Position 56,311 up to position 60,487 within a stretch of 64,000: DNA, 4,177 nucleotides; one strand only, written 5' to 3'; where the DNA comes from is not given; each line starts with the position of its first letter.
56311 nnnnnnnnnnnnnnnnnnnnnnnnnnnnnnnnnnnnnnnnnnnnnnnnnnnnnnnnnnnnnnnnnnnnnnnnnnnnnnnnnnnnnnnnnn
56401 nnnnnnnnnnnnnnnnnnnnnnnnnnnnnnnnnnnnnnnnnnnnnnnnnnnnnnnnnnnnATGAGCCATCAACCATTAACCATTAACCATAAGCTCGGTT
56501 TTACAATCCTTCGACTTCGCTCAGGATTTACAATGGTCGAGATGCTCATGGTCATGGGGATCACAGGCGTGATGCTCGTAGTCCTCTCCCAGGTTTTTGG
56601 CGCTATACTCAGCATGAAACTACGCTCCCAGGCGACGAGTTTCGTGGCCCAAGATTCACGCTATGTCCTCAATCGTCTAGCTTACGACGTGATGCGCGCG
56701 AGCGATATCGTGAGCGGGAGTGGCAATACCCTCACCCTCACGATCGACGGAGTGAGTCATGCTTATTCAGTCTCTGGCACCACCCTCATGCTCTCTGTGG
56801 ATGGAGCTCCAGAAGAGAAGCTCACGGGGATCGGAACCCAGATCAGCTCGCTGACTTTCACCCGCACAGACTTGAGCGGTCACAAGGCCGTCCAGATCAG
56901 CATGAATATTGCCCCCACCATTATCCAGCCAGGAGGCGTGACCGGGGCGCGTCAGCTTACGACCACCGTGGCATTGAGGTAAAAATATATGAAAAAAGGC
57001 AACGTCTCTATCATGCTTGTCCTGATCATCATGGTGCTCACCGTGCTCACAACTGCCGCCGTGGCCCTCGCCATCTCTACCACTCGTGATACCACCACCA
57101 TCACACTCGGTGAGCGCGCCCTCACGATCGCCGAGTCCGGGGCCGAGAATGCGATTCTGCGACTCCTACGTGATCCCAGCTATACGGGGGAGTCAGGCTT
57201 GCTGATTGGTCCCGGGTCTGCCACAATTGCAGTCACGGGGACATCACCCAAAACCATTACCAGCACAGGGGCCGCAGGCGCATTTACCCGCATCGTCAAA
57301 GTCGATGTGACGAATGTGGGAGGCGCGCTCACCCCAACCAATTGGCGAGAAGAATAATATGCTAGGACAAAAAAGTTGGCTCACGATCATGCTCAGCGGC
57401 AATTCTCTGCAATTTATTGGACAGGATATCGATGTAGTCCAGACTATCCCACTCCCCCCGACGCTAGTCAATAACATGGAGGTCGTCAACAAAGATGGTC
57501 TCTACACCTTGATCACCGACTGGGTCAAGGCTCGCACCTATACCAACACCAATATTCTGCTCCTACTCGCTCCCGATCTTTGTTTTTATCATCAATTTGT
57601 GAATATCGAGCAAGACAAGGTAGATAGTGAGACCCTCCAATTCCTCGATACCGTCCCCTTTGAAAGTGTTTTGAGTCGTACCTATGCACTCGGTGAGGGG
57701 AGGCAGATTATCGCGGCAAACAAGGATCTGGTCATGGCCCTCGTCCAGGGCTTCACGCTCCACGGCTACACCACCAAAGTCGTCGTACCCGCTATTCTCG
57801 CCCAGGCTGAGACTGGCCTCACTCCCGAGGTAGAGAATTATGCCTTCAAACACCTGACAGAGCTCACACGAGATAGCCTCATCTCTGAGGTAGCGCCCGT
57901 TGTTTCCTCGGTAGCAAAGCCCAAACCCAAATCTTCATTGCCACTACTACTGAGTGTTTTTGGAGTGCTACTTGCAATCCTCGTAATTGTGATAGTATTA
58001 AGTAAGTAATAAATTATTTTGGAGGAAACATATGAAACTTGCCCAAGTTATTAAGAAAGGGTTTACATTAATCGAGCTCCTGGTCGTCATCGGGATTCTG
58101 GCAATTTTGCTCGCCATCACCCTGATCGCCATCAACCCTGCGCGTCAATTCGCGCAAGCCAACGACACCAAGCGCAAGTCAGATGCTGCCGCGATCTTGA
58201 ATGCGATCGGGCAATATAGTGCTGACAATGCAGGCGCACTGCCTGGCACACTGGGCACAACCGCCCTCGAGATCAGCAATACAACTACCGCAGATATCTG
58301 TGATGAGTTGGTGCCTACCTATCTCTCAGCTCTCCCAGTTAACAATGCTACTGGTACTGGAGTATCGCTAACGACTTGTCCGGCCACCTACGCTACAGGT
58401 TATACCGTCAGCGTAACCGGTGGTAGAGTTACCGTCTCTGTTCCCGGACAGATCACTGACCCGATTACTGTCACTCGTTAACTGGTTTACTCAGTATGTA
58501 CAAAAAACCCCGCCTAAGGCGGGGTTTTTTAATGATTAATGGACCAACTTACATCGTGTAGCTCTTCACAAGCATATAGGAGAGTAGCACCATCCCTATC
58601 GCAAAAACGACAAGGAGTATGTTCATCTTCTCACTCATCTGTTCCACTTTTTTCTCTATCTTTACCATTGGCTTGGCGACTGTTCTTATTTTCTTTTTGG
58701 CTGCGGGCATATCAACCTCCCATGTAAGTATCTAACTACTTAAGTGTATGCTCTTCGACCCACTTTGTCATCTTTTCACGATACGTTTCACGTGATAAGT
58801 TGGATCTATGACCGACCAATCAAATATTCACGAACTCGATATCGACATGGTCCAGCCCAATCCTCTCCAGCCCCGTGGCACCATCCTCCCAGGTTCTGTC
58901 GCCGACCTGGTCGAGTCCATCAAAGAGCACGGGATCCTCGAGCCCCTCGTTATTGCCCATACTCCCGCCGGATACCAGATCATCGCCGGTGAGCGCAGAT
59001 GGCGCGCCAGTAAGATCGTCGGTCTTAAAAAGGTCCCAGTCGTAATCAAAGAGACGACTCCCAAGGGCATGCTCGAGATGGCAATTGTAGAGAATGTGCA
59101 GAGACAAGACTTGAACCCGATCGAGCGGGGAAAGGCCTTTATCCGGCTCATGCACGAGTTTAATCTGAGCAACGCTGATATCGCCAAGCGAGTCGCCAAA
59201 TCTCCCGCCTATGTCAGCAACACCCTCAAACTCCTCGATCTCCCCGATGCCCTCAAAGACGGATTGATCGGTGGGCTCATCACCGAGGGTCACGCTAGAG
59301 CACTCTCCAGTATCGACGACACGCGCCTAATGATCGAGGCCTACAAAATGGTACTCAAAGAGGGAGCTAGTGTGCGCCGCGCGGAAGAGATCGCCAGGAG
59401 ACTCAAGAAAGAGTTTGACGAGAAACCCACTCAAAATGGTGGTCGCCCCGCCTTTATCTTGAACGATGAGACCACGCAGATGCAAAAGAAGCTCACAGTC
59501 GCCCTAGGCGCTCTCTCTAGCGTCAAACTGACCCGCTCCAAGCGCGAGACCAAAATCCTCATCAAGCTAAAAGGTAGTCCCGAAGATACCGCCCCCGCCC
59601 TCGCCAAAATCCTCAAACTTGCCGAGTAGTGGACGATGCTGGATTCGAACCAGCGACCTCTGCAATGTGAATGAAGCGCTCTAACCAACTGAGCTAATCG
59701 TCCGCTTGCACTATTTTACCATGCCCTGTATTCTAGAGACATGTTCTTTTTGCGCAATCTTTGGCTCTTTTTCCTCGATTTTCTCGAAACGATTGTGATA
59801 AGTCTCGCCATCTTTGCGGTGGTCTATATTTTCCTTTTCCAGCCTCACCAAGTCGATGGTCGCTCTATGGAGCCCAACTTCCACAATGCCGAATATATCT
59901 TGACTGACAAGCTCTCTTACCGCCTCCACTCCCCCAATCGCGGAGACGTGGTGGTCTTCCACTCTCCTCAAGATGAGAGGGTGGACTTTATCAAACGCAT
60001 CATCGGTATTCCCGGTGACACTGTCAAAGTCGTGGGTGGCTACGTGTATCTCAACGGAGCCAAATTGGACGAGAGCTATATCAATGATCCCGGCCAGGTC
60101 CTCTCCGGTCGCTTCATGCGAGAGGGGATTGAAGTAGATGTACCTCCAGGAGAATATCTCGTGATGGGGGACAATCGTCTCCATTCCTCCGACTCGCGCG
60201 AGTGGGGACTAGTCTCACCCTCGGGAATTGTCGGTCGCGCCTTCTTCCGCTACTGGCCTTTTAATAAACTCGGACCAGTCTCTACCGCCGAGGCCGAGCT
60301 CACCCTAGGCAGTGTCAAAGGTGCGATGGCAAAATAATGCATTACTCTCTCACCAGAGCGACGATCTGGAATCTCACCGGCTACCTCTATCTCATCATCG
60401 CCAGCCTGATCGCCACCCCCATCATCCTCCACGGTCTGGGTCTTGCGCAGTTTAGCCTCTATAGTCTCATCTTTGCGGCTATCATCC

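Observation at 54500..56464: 654-aa pilin-like protein fused to a YVTN-type beta-propeller and a poly-Gly tract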

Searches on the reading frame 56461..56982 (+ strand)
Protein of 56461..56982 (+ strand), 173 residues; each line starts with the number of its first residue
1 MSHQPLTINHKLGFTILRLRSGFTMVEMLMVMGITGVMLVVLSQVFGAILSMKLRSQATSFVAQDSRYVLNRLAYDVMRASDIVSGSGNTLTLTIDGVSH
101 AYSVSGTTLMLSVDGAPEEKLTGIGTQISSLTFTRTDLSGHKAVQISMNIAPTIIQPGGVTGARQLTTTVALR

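Call 3: search_protein_families(library=pfam, proteins=[window:56461-56982:+], max_evalue=1)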
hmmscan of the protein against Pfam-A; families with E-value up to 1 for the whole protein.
window:56461-56982:+ (173 aa): 2 families
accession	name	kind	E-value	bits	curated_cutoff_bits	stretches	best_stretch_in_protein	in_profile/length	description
PF07963.17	N_methyl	-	0.00067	19.6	21.2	1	18-42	2-26/27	Prokaryotic N-terminal methylation motif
PF21139.3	BT_MCC_alpha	-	0.084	13.7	31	1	85-115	76-108/118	Methylcrotonyl-CoA carboxylase, alpha-subunit, BT domain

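Call 4: search_protein_families(library=ncbifam, proteins=[window:56461-56982:+], max_evalue=1)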
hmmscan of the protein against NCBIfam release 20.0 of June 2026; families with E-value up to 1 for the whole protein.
window:56461-56982:+ (173 aa): 10 families
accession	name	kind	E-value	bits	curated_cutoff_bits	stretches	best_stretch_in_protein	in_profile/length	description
TIGR01708.2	typeII_sec_gspH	equivalog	2.8e-05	24.2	80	1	21-64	2-46/169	type II secretion system minor pseudopilin GspH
TIGR02532.1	IV_pilin_GFxxxE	domain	0.00027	20.7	16.3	1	20-42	1-23/24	prepilin-type N-terminal cleavage/methylation domain-containing protein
TIGR02596.1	TIGR02596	subfamily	0.00042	20.4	70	1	23-64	1-43/196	Verru_Chthon cassette protein D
TIGR02599.1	TIGR02599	subfamily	0.00065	19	256.5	1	22-74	1-53/361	Verru_Chthon cassette protein C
NF007848.0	PRK10557.1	equivalog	0.0022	17.3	120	1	20-81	10-71/192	prepilin peptidase-dependent protein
NF040982.1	ComGD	equivalog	0.0042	17.5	70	1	21-48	2-29/139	competence type IV pilus minor pilin ComGD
NF041002.1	pilin_ComGF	equivalog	0.0064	16.7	80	1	21-84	2-64/139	competence type IV pilus minor pilin ComGF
NF040999.1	pilin_ComGC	equivalog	0.013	15.7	75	1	21-41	2-22/84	competence type IV pilus major pilin ComGC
NF047827.1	T3SSXpsH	equivalog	0.054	13.3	160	1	22-69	2-49/145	type II secretion system protein XpsH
NF038303.1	EPS_HpsB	equivalog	0.064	13.2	150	1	21-58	3-38/211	hormogonium polysaccharide secretion pseudopilin HpsB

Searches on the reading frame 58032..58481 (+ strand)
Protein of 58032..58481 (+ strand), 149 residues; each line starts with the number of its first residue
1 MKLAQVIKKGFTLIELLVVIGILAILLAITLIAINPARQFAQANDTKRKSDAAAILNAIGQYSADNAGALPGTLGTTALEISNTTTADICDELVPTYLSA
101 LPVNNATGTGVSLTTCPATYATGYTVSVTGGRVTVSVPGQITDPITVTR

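Call 3: search_protein_families(library=pfam, proteins=[window:58032-58481:+], max_evalue=1)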
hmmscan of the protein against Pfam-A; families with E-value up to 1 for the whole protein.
window:58032-58481:+ (149 aa): 3 families
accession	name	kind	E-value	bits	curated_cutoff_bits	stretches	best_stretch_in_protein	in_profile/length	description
PF07963.17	N_methyl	-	1.2e-07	31.4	21.2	1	8-30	4-26/27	Prokaryotic N-terminal methylation motif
PF06653.16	Claudin_3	-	0.05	14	28.7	1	7-46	90-129/163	Tight junction protein, Claudin-like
PF14221.11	DUF4330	-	0.15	12.7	27.6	1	11-120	14-118/167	Domain of unknown function (DUF4330)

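Call 4: search_protein_families(library=ncbifam, proteins=[window:58032-58481:+], max_evalue=1)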
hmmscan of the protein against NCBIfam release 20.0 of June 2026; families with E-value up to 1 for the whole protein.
window:58032-58481:+ (149 aa): 21 families
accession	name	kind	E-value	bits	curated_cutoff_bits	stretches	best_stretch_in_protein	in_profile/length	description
TIGR02532.1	IV_pilin_GFxxxE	domain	2e-08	33.7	16.3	1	8-31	1-24/24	prepilin-type N-terminal cleavage/methylation domain-containing protein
TIGR01710.1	typeII_sec_gspG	equivalog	4.3e-08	33.3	88.85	1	9-103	1-92/134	type II secretion system major pseudopilin GspG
NF007862.0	PRK10574.1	equivalog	4.2e-06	26.9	138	1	8-105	4-89/145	prepilin peptidase-dependent pilin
TIGR01708.2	typeII_sec_gspH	equivalog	7.9e-06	26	80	1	9-44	2-37/169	type II secretion system minor pseudopilin GspH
NF040999.1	pilin_ComGC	equivalog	2.6e-05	24.3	75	1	8-37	1-30/84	competence type IV pilus major pilin ComGC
TIGR02596.1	TIGR02596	subfamily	0.00013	22.1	70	1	11-39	1-29/196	Verru_Chthon cassette protein D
NF041013.1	T4P_ComGE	equivalog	0.00019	21.5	49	1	8-46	3-41/83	competence type IV pilus minor pilin ComGE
NF047828.1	T3SSXpsI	equivalog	0.00054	20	150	1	9-63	2-58/132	type II secretion system protein XpsI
NF040982.1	ComGD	equivalog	0.00062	20.2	70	1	8-37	1-29/139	competence type IV pilus minor pilin ComGD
NF041775.1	typeIV_PilA_Myxo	equivalog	0.0013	18.7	400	1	8-51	10-51/214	type IV pilin protein PilA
TIGR02599.1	TIGR02599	subfamily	0.0014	17.9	256.5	1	10-41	1-32/361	Verru_Chthon cassette protein C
NF007800.0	PRK10506.1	equivalog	0.0015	18.4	158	1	8-44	8-44/163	prepilin peptidase-dependent protein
TIGR01707.1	gspI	equivalog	0.0064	17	44.35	1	10-44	1-33/101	type II secretion system minor pseudopilin GspI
NF041002.1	pilin_ComGF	equivalog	0.012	15.8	80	1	8-45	1-38/139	competence type IV pilus minor pilin ComGF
NF045849.1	ICE_MMCAP2_0565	equivalog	0.014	15.1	40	1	16-59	17-60/80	Mbov_0395 family pilin-like conjugal transfer protein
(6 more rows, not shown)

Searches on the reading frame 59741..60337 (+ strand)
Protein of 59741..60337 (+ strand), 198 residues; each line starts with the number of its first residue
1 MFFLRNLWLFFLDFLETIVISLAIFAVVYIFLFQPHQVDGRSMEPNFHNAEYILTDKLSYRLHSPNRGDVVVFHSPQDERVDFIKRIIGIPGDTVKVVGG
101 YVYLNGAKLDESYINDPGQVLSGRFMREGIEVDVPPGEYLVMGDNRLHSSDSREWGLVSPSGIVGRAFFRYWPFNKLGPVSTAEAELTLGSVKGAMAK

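Call 10: search_protein_families(library=pfam, proteins=[window:59741-60337:+], max_evalue=0.001)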
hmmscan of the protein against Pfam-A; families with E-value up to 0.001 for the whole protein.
window:59741-60337:+ (198 aa): 1 family
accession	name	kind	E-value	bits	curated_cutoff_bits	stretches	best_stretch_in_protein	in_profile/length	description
PF10502.14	Peptidase_S26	-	1.8e-50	171.6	22.9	1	13-172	3-168/168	Signal peptidase, peptidase S26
